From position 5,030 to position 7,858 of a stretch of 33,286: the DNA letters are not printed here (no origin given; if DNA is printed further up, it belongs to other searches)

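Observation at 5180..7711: HNH-STAND NTPase-TPR protein: Avs-like antiviral candidate with a possibly degenerate nuclease motif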

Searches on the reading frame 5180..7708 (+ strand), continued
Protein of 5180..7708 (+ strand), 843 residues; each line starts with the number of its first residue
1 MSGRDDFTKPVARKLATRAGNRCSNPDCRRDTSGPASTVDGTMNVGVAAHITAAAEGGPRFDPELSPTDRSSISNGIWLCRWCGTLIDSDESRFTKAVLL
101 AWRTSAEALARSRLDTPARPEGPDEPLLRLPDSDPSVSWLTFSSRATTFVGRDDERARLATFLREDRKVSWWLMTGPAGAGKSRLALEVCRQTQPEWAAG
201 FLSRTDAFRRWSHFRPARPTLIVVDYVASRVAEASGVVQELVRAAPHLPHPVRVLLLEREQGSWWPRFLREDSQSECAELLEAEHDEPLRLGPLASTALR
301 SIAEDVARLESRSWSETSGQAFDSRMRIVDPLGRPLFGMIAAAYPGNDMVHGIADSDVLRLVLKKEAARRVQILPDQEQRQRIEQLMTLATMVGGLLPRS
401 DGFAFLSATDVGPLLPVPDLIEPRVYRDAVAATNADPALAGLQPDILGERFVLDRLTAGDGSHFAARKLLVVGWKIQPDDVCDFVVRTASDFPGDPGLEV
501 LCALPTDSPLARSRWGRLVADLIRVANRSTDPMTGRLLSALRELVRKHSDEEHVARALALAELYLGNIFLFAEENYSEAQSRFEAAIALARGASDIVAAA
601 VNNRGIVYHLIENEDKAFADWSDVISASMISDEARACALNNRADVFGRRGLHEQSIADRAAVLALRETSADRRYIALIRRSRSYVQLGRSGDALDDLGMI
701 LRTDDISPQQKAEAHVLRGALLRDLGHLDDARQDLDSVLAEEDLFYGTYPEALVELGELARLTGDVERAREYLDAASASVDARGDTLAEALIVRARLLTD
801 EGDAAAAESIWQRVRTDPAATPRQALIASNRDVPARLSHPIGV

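Call 66: search_protein_representatives(protein=window:5180-7708:+)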
Query: 843 residues. Proteins with E-value up to 0.001 (for the whole library): 10122; up to 1e-10: 5795; up to 1e-30: 356. The best 150 are listed.
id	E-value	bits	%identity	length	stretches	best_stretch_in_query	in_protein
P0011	0.0e+00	1081.1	60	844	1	1-832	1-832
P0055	3.7e-223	760.1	51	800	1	43-827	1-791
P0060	1.0e-206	705.7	47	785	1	1-769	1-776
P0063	3.0e-202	690.9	45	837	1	1-812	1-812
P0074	3.5e-176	604.7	50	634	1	223-832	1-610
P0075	1.1e-174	599.7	41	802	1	34-822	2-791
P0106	6.8e-149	514.5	42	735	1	98-808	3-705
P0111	3.3e-141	489.1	43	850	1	124-739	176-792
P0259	7.6e-140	484.5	55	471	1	376-838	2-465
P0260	8.4e-120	418.2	37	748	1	4-740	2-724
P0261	6.7e-119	415.3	39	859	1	123-737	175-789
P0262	9.3e-113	394.9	37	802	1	2-755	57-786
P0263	1.2e-110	388.0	39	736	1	15-759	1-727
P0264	5.5e-110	385.8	38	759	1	3-762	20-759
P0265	5.9e-110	385.7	37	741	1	4-746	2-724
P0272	3.6e-87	310.3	32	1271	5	113-485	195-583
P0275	6.4e-82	293.0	36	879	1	126-748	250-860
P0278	2.4e-79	284.4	34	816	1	122-757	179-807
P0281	2.9e-74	267.6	32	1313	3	140-714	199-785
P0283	1.1e-72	262.4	35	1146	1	124-738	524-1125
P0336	6.2e-47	177.2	34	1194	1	134-567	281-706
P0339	6.3e-46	173.9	31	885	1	117-581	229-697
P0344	3.9e-45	171.3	37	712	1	116-501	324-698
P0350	8.5e-43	163.5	32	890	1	118-576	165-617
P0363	2.9e-41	158.5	35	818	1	124-500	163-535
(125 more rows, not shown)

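Call 69: search_protein_families(library=pfam, proteins=[P0350, P0272, P0281, P0278, P0275, P0283, P0336, P0339, P0344, P0363], max_evalue=0.0001)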
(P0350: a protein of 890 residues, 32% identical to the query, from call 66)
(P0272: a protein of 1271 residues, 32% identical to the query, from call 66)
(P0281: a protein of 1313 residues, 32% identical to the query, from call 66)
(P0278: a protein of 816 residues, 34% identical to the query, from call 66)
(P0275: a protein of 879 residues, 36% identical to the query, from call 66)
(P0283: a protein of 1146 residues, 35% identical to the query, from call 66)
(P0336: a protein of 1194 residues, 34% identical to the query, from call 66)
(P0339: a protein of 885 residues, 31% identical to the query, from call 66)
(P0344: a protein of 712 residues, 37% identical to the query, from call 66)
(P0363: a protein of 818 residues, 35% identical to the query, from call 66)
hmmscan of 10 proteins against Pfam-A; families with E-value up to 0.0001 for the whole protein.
P0350 (890 aa): 1 family
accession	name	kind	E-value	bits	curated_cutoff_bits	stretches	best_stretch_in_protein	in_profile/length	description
PF25199.1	nSTAND_NTPase5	-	4.9e-05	23.6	34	0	214-308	39-135/145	Novel STAND NTPase 5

P0272 (1271 aa): 10 families
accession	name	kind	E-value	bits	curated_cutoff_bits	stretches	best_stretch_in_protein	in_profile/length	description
PF00515.34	TPR_1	-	2.5e-64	211.1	27.8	1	682-712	1-31/34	Tetratricopeptide repeat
PF07719.23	TPR_2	-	3.7e-46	151.9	27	0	682-706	1-25/34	Tetratricopeptide repeat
PF13181.12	TPR_8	-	9.6e-41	134.9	25.7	0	682-712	1-31/34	Tetratricopeptide repeat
PF13424.12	TPR_12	-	1.4e-36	125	30.1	0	681-749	2-74/77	Tetratricopeptide repeat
PF13432.12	TPR_16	-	3.3e-24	85.4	32.7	0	1030-1089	3-58/65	Tetratricopeptide repeat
PF13374.12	TPR_10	-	1.3e-20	73.1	27.5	0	757-786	1-30/42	Tetratricopeptide repeat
PF13174.12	TPR_6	-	5.1e-15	55.5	26.3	0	684-709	2-27/33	Tetratricopeptide repeat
PF13431.12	TPR_17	-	2.8e-10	40.1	24.4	0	682-703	13-34/34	Tetratricopeptide repeat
PF13428.12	TPR_14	-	5.5e-06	27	23.5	0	949-980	2-33/44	Tetratricopeptide repeat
PF13414.12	TPR_11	-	9.2e-06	25.7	26.8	0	691-731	3-39/42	TPR repeat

P0281 (1313 aa): 8 families
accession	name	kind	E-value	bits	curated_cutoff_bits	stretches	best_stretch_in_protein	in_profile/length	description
PF20217.3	DUF6577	-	3.3e-31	109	27.8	1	1120-1301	3-190/204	Family of unknown function (DUF6577)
PF00515.34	TPR_1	-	1.4e-23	82.1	27.8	0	707-735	1-29/34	Tetratricopeptide repeat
PF07719.23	TPR_2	-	1.9e-15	56.1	27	0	707-735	1-29/34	Tetratricopeptide repeat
PF13181.12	TPR_8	-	9.8e-12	44.5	25.7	0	707-736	1-30/34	Tetratricopeptide repeat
PF13414.12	TPR_11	-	3.8e-11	42.9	26.8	0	979-1015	1-37/42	TPR repeat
PF13432.12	TPR_16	-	6.1e-08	33.4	32.7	1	939-1004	2-63/65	Tetratricopeptide repeat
PF13424.12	TPR_12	-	4e-07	30.6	30.1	0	935-1001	4-74/77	Tetratricopeptide repeat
PF13371.12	TPR_9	-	2.6e-05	24.6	35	0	981-1049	4-73/73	Tetratricopeptide repeat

P0278 (816 aa): 0 families

P0275 (879 aa): 1 family
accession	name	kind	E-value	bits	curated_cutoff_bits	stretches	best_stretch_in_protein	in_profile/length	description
PF13191.12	AAA_16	-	3.7e-06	28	32.6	1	275-476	3-151/167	AAA ATPase domain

P0283 (1146 aa): 2 families
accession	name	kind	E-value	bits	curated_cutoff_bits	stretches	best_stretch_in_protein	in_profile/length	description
PF12697.13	Abhydrolase_6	-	5.1e-09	37.6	26.3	1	9-148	1-129/217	Alpha/beta hydrolase family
PF24096.1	DUF7379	-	1.6e-06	28.7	33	1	10-127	2-116/191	Domain of unknown function (DUF7379)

P0336 (1194 aa): 3 families
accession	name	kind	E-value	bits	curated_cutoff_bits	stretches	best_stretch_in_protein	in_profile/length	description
PF14130.12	Cap4_nuclease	-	1.3e-19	71.7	26.2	1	21-132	2-108/200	Cap4, dsDNA endonuclease domain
PF01535.26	PPR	-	6e-07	29.7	25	0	748-768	6-26/31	PPR repeat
PF13191.12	AAA_16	-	1.1e-05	26.4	32.6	1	293-349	1-59/167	AAA ATPase domain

P0339 (885 aa): 3 families
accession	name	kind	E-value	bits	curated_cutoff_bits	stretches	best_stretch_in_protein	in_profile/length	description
PF13191.12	AAA_16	-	3.8e-07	31.2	32.6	1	258-421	1-129/167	AAA ATPase domain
PF13365.12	Trypsin_2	-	2.7e-05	25.4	27.6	0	20-109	1-86/144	Trypsin-like peptidase domain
PF25199.1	nSTAND_NTPase5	-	3.2e-05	24.2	34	1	279-372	41-136/145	Novel STAND NTPase 5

P0344 (712 aa): 2 families
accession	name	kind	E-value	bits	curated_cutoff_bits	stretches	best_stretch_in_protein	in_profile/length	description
PF13289.12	SIR2_2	-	8e-21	75.1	24.5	1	124-279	2-139/141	SIR2-like domain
PF13191.12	AAA_16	-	9.8e-06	26.6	32.6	0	356-404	1-51/167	AAA ATPase domain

P0363 (818 aa): 3 families
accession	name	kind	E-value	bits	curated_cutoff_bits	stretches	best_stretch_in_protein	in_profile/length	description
PF13271.11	DUF4062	-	2.4e-18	66.5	24.7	1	4-85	2-82/82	Domain of unknown function (DUF4062)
PF25199.1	nSTAND_NTPase5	-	3.3e-08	33.9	34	1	204-300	36-135/145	Novel STAND NTPase 5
PF13191.12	AAA_16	-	4.6e-06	27.7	32.6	0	188-244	1-58/167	AAA ATPase domain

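Call 72: find_encoding_contigs(protein=P0023, flank=8000, max_places=1)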
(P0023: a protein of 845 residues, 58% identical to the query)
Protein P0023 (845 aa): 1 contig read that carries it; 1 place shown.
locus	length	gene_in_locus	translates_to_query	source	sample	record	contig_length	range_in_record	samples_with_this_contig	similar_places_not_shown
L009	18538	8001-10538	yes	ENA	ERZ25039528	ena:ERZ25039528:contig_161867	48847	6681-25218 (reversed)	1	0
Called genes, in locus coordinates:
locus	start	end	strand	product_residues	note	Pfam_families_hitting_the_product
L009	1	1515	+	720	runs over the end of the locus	PF02534:T4SS-DNA_transf, PF10412:TrwB_AAD_bind, PF12696:TraG-D_C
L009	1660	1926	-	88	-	-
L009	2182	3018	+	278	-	PF03781:FGE-sulfatase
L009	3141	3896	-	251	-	-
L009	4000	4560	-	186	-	-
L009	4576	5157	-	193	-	-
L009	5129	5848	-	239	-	PF07505:DUF5131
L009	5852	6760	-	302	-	-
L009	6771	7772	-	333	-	PF02899:Phage_int_SAM_1 (weak), PF00589:Phage_integrase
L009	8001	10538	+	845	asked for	PF13191:AAA_16 (weak), PF13424:TPR_12 (faint), PF13432:TPR_16 (faint), PF00515:TPR_1 (faint), PF07719:TPR_2 (faint), PF13181:TPR_8 (faint)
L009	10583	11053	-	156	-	-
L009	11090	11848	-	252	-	-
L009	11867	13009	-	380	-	PF18476:PIN_8, PF16289:PIN_12 (weak)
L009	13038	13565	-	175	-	-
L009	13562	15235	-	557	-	PF04471:Mrr_cat, PF00270:DEAD, PF04851:ResIII, PF18766:SWI2_SNF2 (faint), PF00271:Helicase_C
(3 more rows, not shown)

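Call 73: find_encoding_contigs(protein=P0043, flank=8000, max_places=1)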
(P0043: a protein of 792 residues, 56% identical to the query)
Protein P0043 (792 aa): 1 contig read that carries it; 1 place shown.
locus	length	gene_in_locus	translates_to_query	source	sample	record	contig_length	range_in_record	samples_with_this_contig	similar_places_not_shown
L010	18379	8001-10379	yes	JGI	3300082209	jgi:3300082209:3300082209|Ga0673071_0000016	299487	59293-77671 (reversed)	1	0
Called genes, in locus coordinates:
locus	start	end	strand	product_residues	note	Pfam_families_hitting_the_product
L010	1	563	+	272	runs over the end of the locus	PF00392:GntR, PF07729:FCD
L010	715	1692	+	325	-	PF00903:Glyoxalase (weak)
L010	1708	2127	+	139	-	PF19649:DUF6152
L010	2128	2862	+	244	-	-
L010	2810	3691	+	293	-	-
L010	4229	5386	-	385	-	PF22022:Phage_int_M (weak), PF00589:Phage_integrase (weak)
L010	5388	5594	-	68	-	PF12728:HTH_17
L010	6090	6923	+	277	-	-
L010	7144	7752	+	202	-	-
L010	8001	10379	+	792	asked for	PF13191:AAA_16 (weak), PF25199:nSTAND_NTPase5 (weak), PF13432:TPR_16 (faint), PF13424:TPR_12 (faint), PF07719:TPR_2 (faint)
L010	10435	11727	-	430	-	PF03743:TrbI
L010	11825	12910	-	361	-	PF03524:CagX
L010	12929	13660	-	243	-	PF04335:VirB8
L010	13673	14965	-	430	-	PF04610:TrbL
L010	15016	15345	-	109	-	-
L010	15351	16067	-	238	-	-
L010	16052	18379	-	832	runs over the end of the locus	PF27097:VirB4_TrbE_N, PF03135:CagE_TrbE_VirB, PF19044:P-loop_TraG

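Call 74: find_encoding_contigs(protein=P0065, flank=8000, max_places=1)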
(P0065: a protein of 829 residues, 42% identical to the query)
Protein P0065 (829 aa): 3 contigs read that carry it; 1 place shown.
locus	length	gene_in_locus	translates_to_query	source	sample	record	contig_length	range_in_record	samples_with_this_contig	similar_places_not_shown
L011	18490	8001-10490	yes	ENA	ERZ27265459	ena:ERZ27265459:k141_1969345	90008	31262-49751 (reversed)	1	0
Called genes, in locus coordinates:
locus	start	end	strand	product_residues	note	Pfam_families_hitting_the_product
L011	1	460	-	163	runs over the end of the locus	PF13102:Phage_int_SAM_5 (weak)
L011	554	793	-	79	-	PF12728:HTH_17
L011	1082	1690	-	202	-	-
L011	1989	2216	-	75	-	-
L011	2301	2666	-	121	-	-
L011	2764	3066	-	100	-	-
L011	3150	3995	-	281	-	PF08401:ArdcN (weak)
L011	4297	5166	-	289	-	PF04471:Mrr_cat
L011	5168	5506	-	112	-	-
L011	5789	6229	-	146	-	-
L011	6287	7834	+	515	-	PF02810:SEC-C (weak)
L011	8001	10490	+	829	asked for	PF07719:TPR_2 (faint), PF13432:TPR_16 (faint), PF25199:nSTAND_NTPase5 (faint), PF13424:TPR_12 (faint), PF00515:TPR_1 (faint), PF13181:TPR_8 (faint)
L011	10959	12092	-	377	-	PF02899:Phage_int_SAM_1, PF00589:Phage_integrase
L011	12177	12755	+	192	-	PF01066:CDP-OH_P_transf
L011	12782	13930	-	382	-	-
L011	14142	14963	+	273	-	PF03279:Lip_A_acyltrans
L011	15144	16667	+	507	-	PF23894:LD_SV2 (faint), PF13599:Pentapeptide_4 (weak)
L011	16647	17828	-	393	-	-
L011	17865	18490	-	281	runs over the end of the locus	PF05721:PhyH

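Call 75: find_encoding_contigs(protein=P0071, flank=8000, max_places=1)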
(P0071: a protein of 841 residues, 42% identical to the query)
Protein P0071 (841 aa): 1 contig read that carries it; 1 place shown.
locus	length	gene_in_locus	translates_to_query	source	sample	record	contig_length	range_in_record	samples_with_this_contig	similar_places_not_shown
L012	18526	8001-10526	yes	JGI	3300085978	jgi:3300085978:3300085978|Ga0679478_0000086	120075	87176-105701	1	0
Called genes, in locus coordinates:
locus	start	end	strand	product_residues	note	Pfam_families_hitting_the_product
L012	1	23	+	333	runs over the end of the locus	PF14870:PSII_BNR (faint), PF02012:BNR (faint), PF15902:Sortilin-Vps10 (weak)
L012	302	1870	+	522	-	PF07687:M20_dimer (weak)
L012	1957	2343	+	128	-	PF10012:DUF2255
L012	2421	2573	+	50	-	-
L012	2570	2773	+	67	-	-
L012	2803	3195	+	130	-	PF13229:Beta_helix (weak)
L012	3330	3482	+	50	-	-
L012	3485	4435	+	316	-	PF20533:DUF6748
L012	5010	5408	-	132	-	-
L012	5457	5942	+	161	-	-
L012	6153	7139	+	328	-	-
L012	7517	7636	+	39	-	-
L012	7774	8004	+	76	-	-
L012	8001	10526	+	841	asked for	PF25199:nSTAND_NTPase5 (weak), PF13432:TPR_16 (faint), PF00515:TPR_1 (faint), PF07719:TPR_2 (faint), PF13424:TPR_12 (faint)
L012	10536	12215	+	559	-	PF00005:ABC_tran, PF02463:SMC_N (faint), PF13304:AAA_21 (faint), PF12848:ABC_tran_Xtn, PF00005:ABC_tran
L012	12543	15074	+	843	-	PF13620:CarboxypepD_reg, PF13715:CarbopepD_reg_2, PF22904:NOMO1-like_2nd (faint), PF07715:Plug (weak), PF00593:TonB_dep_Rec_b-barrel, PF25183:OMP_b-brl_4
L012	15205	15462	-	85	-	-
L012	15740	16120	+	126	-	PF14903:WG_beta_rep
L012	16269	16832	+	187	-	-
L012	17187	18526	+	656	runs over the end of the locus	PF02129:Peptidase_S15, PF08530:PepX_C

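Call 77: search_dna_similar(query=window:5180-7708:+, collection=plasmids, mode=protein, max_rows=15)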
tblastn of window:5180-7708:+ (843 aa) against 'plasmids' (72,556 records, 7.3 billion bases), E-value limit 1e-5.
Records with a match: 144; places in all: 145; records where one place covers at least 80% of the query: 0.
Best place of each record, by identity: <60% 144.
By first word of the organism name: Salmonella 36; Escherichia 22; Agrobacterium 16; Rhizobium 13; Enterobacter 11; Pseudomonas 5; Klebsiella 5; Ketogulonicigenium 4; Citrobacter 3; Pseudoalteromonas 2; and 24 more.
By predicted mobility (MOB-suite, as given by PLSDB): non-mobilizable 93; conjugative 38; mobilizable 13.
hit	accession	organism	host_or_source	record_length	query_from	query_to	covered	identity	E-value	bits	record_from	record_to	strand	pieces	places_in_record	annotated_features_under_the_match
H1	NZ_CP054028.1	Rhizobium hidalgonense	Pisum sativum l. (pea),Pure culture,Pea ...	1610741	4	223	26%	33.3%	2e-22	111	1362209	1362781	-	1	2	record has no annotation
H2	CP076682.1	Pseudoalteromonas shioyasakiensis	isolated microorganism,Ocean water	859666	4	225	26%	29.9%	1e-18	99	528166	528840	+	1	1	hypothetical protein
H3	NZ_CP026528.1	Sinorhizobium meliloti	Medicago sativa L. subsp. ambigua,Cell ...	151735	4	171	20%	38.7%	7e-21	106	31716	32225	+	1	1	hypothetical protein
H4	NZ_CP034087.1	Methylocystis rosea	cell culture,groundwater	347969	598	776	21%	33.0%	5e-6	58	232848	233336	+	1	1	tetratricopeptide repeat protein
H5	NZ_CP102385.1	Sphingopyxis sp. DBS4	soil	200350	4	110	13%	55.1%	4e-25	120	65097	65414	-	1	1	hypothetical protein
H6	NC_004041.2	Rhizobium etli CFN 42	-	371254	2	119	14%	49.2%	4e-23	114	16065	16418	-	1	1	HNH endonuclease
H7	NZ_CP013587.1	Rhizobium phaseoli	Phaseolus vulgaris,Whole ...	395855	2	119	14%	49.2%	4e-23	114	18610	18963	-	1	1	HNH endonuclease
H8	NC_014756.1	Sulfuricurvum kujiense DSM 16994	drain water from underground crude oil ...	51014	1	147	17%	39.5%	1e-21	108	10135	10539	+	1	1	hypothetical protein | restriction endonuclease subunit S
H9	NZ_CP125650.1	Rhizobium sp. BT04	Phaseolus vulgaris,Pure culture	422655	2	119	14%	50.0%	2e-17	117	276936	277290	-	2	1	hypothetical protein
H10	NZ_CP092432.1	Rhizobium sp. K102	Phaseolus vulgaris,Cell culture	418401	2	119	14%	50.0%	2e-17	117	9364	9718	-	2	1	hypothetical protein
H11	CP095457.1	Escherichia coli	pig,cell culture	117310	1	108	13%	53.2%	4e-24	117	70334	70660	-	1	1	hypothetical protein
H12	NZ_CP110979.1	Escherichia coli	Homo sapiens,secretion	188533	1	108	13%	53.2%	4e-24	117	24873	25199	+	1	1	hypothetical protein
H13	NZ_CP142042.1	Pseudomonas veronii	cell culture,ground water from aniline ...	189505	4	144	17%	40.3%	1e-19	102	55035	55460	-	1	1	hypothetical protein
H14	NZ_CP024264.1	Escherichia coli O169:H41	-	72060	1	108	13%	52.3%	2e-24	118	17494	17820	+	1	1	hypothetical protein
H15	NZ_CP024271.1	Escherichia coli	-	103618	1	108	13%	52.3%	2e-24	118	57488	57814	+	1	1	hypothetical protein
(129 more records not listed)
